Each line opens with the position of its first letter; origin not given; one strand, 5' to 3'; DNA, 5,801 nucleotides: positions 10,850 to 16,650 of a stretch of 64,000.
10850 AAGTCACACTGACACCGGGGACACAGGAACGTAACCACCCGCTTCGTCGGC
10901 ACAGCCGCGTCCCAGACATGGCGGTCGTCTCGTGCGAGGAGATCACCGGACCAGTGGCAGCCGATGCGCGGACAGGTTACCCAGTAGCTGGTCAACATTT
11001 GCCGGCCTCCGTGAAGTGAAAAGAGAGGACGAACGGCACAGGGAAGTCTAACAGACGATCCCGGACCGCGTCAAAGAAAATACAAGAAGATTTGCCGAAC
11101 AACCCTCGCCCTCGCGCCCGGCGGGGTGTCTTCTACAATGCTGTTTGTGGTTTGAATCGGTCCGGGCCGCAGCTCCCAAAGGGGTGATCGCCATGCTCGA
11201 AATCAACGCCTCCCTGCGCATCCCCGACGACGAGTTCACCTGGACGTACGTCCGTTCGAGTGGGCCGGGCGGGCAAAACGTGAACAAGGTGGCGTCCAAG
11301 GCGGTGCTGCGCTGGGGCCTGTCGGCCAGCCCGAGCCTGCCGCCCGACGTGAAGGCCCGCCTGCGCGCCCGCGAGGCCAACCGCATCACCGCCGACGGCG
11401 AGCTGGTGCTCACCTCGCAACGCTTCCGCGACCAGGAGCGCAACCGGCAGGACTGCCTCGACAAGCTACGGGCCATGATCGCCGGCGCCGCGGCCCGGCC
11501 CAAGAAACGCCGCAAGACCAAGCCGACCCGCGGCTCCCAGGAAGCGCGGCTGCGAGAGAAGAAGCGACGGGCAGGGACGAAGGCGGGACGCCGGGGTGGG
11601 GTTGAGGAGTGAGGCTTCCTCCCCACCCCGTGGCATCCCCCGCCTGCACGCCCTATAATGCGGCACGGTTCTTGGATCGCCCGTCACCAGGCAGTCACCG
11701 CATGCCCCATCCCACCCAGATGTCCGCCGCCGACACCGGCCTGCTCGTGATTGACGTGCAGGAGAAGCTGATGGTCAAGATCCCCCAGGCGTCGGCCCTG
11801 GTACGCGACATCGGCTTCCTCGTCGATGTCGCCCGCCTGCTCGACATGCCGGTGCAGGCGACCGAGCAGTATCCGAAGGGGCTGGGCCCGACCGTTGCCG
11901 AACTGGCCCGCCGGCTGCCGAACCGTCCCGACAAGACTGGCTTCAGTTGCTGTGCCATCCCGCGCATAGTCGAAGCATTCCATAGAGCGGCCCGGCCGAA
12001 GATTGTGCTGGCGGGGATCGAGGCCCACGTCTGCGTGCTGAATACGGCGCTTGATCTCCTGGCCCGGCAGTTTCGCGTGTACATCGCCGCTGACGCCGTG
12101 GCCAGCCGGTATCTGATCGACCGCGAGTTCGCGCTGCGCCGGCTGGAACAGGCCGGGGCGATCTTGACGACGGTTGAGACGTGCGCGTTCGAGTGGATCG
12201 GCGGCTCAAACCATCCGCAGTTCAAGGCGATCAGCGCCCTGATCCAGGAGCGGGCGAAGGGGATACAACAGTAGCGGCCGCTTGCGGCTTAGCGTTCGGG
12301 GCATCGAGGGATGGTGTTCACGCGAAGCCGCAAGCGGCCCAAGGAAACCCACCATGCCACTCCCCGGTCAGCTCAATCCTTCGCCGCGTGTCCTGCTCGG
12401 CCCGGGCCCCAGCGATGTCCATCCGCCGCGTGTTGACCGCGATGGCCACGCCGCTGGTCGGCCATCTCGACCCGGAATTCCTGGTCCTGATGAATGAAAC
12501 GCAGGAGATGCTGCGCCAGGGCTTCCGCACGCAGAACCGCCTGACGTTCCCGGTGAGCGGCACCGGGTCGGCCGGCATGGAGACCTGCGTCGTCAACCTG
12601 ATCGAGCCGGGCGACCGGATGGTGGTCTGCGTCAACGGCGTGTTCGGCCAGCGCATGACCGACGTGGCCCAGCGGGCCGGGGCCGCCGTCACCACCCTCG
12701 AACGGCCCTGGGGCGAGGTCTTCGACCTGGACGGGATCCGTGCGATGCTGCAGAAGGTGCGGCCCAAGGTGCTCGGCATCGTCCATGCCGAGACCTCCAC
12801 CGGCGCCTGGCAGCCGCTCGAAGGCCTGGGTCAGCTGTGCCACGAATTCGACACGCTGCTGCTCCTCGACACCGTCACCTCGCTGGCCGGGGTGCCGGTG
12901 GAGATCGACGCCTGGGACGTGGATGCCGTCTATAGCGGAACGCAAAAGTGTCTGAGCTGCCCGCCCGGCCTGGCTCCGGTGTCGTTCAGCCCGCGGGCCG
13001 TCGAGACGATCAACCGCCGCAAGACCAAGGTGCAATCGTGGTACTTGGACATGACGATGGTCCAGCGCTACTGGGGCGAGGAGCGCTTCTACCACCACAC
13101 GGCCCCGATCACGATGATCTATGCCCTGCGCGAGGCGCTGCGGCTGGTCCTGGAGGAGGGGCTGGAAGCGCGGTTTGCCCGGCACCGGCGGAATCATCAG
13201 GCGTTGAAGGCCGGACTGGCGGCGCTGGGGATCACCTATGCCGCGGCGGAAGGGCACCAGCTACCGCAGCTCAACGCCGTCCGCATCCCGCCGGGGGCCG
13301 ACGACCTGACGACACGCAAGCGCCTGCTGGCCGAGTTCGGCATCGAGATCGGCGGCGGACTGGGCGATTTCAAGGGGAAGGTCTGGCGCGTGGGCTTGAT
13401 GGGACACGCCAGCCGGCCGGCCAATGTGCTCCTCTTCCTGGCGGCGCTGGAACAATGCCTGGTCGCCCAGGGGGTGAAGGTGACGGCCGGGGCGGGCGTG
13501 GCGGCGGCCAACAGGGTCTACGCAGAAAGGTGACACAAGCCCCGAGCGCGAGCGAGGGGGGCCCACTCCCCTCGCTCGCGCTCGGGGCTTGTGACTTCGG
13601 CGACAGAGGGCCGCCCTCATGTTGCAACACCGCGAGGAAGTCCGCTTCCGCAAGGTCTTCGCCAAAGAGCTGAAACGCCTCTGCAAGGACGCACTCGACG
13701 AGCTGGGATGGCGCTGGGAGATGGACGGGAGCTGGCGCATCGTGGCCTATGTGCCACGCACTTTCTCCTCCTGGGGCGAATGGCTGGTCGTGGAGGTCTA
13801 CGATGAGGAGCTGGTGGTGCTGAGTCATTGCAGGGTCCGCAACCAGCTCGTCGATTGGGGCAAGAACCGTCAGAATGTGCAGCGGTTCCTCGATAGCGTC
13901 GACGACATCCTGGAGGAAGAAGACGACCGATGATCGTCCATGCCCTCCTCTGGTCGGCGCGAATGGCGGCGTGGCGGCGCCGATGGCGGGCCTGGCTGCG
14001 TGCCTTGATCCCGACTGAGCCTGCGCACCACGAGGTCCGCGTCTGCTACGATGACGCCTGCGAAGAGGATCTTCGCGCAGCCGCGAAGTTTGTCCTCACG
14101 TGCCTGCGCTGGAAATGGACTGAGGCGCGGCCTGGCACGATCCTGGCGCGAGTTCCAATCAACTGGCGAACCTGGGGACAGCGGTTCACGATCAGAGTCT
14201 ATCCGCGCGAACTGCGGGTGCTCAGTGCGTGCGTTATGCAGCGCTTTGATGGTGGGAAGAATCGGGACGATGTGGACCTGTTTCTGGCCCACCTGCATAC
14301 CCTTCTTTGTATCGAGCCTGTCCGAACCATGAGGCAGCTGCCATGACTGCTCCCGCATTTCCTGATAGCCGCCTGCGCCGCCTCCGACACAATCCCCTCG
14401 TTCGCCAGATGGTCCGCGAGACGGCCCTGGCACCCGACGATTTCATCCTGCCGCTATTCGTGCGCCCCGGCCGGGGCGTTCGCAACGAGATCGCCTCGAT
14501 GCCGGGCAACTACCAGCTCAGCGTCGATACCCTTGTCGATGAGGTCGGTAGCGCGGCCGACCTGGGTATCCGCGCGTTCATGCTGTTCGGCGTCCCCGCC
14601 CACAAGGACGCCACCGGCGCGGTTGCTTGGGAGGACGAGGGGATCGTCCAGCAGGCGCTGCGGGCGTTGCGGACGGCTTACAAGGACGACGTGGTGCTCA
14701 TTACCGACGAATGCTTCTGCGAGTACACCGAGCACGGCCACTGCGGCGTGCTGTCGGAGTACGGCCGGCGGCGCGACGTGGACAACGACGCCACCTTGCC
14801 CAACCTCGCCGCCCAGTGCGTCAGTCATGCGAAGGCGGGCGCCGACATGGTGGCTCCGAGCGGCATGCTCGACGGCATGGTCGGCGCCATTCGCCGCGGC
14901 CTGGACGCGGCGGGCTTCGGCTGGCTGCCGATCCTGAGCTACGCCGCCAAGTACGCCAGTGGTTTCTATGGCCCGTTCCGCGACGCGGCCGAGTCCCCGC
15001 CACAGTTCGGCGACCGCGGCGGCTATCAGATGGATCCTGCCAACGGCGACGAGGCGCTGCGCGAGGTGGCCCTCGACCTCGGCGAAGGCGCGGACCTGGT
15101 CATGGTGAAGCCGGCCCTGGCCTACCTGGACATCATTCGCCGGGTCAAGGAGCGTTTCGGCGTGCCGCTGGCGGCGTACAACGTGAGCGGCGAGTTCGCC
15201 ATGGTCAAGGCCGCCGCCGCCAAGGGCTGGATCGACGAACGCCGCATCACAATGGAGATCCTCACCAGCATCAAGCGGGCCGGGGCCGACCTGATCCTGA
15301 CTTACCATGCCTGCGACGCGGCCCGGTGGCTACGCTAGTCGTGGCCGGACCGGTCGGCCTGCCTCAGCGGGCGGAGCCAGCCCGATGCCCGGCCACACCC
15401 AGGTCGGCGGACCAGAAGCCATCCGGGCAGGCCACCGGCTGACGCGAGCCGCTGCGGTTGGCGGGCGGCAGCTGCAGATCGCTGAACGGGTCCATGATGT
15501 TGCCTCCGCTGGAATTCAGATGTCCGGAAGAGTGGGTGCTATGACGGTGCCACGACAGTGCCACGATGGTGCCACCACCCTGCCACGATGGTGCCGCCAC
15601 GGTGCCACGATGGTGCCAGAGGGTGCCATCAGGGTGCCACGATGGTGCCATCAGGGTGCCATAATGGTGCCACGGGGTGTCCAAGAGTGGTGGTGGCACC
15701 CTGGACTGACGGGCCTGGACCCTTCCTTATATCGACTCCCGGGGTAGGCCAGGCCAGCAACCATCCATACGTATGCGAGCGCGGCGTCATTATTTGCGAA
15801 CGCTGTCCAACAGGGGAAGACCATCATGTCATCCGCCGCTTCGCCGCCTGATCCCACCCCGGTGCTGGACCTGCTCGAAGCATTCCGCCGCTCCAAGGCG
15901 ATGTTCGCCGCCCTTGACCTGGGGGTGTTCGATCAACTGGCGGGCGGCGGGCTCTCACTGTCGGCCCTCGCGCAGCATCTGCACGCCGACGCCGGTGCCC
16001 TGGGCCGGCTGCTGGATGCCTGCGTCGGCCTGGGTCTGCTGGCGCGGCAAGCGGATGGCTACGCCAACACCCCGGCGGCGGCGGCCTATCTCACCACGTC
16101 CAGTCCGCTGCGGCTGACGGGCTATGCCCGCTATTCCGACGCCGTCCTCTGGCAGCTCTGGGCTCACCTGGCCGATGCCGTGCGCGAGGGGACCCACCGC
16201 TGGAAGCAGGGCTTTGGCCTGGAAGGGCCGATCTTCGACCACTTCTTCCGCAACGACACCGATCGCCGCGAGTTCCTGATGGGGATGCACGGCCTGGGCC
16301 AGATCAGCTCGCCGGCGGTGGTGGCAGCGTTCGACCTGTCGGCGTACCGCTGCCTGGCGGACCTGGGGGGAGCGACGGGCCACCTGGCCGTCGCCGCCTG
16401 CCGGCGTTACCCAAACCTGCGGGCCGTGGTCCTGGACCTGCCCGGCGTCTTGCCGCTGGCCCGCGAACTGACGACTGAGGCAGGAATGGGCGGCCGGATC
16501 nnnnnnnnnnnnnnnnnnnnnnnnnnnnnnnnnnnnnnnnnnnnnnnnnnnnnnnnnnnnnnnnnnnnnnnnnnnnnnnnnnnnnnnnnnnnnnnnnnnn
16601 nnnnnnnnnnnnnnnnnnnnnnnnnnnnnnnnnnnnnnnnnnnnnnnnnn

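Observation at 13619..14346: Tandem pair of homologous small proteins of unknown family, translationally coupled into hemB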

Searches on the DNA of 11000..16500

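Call 75: search_rna_families(source=window, start=11000, end=16500, threshold=evalue, max_evalue=1)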
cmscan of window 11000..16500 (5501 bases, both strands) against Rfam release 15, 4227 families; matches with E-value up to 1: 2.
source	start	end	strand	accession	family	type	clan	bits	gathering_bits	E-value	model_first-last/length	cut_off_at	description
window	13531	13595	-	RF03296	MIR8788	Gene; miRNA;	-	37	124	0.00084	38-102/138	no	MIR8788 microRNA precursor family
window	12276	12339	+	RF00798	mir-49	Gene; miRNA;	-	22.9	60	0.38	1-74/74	no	mir-49 microRNA precursor family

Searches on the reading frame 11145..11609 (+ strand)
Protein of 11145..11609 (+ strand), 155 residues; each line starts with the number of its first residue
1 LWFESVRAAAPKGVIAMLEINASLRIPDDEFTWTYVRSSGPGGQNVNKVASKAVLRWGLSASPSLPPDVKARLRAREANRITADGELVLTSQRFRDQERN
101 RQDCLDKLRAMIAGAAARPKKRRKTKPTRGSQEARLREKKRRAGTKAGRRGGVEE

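Call 63: search_protein_families(library=pfam, proteins=[window:11145-11609:+], max_evalue=0.001)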
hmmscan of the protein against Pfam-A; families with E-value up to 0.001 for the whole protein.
window:11145-11609:+ (155 aa): 1 family
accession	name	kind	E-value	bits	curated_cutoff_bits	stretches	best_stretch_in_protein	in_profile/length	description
PF00472.26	RF-1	-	1e-19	71.1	35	1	23-143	4-110/116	RF-1 domain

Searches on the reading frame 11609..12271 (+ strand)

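Call 4: search_protein_families(library=pfam, proteins=[window:11609-12271:+], max_evalue=1)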
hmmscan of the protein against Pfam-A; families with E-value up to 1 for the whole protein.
window:11609-12271:+ (221 aa): 1 family
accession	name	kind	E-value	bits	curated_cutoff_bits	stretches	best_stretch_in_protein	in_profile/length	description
PF00857.26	Isochorismatase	-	9.8e-30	104.3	27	1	43-190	1-174/175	Isochorismatase domain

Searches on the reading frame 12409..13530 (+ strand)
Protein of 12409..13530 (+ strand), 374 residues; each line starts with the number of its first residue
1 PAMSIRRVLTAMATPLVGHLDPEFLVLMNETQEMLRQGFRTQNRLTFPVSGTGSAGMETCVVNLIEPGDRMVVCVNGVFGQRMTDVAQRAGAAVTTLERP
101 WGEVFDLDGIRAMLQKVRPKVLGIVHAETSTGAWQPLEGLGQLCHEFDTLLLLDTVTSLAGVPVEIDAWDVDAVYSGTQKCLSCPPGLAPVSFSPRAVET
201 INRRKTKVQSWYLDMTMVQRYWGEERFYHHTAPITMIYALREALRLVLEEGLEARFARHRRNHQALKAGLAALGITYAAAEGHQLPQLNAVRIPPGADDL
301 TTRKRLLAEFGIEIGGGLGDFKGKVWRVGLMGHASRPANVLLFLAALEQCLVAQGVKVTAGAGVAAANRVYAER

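Call 4: search_protein_families(library=pfam, proteins=[window:12409-13530:+], max_evalue=1)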
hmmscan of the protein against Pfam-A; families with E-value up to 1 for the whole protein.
window:12409-13530:+ (374 aa): 1 family
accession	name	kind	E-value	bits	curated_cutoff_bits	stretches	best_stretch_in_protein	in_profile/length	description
PF00266.25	Aminotran_5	-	1.5e-26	93.7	21.5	1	18-316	35-337/371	Aminotransferase class-V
